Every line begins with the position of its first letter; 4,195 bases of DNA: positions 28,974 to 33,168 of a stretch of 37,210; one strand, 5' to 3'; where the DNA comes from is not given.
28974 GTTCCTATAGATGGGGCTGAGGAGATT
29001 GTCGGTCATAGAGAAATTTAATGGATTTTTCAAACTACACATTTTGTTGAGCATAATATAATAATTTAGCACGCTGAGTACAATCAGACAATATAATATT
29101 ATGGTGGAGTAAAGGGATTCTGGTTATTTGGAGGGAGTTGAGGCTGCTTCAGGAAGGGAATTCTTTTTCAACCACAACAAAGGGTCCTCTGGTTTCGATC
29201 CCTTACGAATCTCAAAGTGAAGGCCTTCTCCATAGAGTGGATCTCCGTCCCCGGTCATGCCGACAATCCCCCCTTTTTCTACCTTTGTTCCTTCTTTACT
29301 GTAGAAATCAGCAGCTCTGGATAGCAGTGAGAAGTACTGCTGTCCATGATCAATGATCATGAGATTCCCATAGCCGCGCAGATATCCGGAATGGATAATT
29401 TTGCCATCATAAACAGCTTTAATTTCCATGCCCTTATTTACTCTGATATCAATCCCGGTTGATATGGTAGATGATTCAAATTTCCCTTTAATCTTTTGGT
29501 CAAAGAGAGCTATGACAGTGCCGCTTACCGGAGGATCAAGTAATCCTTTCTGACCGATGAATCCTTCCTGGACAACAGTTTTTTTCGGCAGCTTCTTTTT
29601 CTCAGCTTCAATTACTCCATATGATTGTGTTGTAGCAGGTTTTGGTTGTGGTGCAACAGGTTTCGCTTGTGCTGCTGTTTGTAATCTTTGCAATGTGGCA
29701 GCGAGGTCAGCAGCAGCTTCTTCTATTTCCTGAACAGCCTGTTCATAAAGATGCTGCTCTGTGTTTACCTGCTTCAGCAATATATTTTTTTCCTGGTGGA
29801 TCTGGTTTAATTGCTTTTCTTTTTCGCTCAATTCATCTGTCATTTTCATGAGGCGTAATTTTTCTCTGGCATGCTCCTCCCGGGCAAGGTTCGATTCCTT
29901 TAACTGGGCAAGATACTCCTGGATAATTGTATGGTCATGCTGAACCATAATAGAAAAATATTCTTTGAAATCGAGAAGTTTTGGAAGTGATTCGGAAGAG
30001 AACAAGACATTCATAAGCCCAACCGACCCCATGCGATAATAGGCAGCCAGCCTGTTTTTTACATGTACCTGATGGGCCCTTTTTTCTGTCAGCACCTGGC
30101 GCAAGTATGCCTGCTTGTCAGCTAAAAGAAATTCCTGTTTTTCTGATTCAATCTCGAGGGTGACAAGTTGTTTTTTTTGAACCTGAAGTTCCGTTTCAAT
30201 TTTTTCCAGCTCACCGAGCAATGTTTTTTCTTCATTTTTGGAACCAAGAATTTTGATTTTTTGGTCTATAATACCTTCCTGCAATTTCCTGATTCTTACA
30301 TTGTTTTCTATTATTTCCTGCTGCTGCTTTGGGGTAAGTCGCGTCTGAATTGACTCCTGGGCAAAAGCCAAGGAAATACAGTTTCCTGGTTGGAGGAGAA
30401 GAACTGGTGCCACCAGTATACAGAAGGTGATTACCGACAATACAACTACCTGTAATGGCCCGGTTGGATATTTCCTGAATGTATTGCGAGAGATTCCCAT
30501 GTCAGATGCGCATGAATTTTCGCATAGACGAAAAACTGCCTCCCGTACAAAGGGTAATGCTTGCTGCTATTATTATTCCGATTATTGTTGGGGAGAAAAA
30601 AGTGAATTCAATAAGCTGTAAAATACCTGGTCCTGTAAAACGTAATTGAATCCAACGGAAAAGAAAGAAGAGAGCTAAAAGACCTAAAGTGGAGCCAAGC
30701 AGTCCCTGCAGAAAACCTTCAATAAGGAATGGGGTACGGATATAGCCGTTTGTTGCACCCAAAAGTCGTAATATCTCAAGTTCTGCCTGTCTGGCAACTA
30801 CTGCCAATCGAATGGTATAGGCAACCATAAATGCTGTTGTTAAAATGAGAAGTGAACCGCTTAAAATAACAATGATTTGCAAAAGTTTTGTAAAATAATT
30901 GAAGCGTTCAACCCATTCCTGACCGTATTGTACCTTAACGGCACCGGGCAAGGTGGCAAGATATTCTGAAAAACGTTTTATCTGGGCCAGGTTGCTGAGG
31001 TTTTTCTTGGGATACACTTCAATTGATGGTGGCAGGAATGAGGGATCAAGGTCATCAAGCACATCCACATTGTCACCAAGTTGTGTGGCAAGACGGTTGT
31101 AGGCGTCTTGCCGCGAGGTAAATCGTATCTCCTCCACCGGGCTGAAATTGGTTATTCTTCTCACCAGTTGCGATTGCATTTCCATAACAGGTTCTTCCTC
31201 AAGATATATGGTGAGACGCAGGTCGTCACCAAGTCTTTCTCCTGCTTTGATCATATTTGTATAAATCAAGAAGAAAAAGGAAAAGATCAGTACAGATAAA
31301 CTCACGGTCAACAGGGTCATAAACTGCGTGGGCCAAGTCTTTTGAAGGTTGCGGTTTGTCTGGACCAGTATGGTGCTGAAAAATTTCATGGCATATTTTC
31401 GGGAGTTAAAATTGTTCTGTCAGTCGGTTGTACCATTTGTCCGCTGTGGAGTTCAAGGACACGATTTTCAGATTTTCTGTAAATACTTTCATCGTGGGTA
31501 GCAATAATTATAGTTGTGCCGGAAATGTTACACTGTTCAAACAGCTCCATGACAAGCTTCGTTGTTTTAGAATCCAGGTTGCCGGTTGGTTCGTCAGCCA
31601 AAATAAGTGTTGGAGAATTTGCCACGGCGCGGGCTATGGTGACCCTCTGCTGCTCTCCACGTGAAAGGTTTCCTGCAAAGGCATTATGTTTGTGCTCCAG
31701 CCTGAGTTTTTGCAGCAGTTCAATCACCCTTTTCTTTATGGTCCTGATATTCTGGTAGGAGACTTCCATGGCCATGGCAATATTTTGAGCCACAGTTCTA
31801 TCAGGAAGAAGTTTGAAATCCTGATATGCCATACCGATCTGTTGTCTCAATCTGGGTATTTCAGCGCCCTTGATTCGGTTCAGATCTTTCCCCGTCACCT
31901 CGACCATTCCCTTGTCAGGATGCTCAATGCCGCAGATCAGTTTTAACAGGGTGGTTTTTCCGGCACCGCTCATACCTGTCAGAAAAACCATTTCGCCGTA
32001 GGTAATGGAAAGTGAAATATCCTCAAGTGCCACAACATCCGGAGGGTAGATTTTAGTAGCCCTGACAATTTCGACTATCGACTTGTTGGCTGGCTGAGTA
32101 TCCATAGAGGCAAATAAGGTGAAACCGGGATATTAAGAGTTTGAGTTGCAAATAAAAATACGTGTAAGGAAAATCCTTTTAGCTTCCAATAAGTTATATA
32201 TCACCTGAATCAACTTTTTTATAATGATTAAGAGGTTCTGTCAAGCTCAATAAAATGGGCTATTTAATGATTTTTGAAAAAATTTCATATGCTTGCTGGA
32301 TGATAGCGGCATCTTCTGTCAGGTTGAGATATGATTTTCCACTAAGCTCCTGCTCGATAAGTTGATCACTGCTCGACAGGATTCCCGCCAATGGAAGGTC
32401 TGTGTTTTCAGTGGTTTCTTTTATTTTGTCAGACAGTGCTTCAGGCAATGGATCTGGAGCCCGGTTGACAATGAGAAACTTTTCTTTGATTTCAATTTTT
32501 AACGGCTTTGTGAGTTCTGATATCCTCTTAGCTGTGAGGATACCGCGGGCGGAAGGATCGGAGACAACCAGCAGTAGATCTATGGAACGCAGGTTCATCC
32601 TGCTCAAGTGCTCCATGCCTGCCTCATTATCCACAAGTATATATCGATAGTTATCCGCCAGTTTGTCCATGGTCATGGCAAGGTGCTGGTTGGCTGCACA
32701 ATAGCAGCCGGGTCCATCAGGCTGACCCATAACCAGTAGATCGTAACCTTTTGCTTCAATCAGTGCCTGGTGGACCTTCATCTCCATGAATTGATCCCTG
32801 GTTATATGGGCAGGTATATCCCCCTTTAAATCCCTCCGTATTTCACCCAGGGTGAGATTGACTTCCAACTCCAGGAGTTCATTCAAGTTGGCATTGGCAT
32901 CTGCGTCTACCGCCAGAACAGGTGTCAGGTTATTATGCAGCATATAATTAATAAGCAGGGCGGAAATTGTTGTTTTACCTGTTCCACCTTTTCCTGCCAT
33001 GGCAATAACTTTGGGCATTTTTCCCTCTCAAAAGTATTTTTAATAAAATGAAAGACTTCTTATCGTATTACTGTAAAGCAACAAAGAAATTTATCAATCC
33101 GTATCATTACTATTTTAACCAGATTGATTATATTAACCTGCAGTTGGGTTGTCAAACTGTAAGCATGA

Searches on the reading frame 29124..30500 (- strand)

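Call 38: search_protein_families(library=pfam, proteins=[window:29124-30500:-], max_evalue=0.00001)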
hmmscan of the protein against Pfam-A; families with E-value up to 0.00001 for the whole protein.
window:29124-30500:- (458 aa): 1 family
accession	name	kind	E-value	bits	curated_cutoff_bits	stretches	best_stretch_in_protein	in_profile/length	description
PF01551.29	Peptidase_M23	-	4.1e-21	75.4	28.7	1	347-440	3-96/96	Peptidase family M23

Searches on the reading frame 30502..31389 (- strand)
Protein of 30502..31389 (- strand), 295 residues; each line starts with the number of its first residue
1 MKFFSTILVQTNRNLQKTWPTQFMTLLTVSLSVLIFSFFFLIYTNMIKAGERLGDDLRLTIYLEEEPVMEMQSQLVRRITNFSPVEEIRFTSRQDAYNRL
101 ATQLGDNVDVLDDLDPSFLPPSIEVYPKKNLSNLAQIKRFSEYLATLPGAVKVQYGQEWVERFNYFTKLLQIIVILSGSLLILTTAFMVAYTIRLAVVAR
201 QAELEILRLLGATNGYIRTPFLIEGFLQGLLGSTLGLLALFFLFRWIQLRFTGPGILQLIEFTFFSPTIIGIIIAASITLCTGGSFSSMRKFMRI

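Call 38: search_protein_families(library=pfam, proteins=[window:30502-31389:-], max_evalue=0.00001)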
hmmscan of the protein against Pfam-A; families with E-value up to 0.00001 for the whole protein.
window:30502-31389:- (295 aa): 2 families
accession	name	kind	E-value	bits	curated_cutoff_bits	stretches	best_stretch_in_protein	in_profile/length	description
PF18075.7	FtsX_ECD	-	9e-12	45.9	23.5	1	59-152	3-95/96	FtsX extracellular domain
PF02687.27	FtsX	-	1.7e-11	44.6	25.5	1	178-289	4-114/120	FtsX-like permease C-terminal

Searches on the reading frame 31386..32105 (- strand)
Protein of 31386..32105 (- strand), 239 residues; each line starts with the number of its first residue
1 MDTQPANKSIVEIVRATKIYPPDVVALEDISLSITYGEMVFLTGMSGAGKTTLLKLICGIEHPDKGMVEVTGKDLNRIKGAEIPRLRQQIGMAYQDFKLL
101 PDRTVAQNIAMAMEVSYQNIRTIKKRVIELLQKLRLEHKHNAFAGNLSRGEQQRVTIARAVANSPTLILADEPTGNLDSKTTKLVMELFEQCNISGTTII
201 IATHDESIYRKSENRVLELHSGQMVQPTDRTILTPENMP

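Call 39: search_protein_families(library=pfam, proteins=[window:31386-32105:-], max_evalue=0.00001)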
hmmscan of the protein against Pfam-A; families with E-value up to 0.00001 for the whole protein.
window:31386-32105:- (239 aa): 2 families
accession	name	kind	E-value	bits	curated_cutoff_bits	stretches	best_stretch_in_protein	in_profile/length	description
PF00005.33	ABC_tran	-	7.1e-37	127.5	25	1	27-174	1-136/137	ABC transporter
PF13304.12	AAA_21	-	1.4e-07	32.3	27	0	156-206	250-300/304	AAA domain, putative AbiEii toxin, Type IV TA system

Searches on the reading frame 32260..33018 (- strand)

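Call 39: search_protein_families(library=pfam, proteins=[window:32260-33018:-], max_evalue=0.00001)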
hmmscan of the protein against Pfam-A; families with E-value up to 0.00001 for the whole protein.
window:32260-33018:- (252 aa): 3 families
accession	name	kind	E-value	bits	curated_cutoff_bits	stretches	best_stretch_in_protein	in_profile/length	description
PF01656.29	CbiA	-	3.7e-13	50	25.4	1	5-228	2-123/125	CobQ/CobB/MinD/ParA nucleotide binding domain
PF13614.12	AAA_31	-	1.8e-11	44.7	27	1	3-179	2-173/177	AAA domain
PF06564.18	CBP_BcsQ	-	6e-08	32.9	21.3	1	4-157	3-149/234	Cellulose biosynthesis protein BcsQ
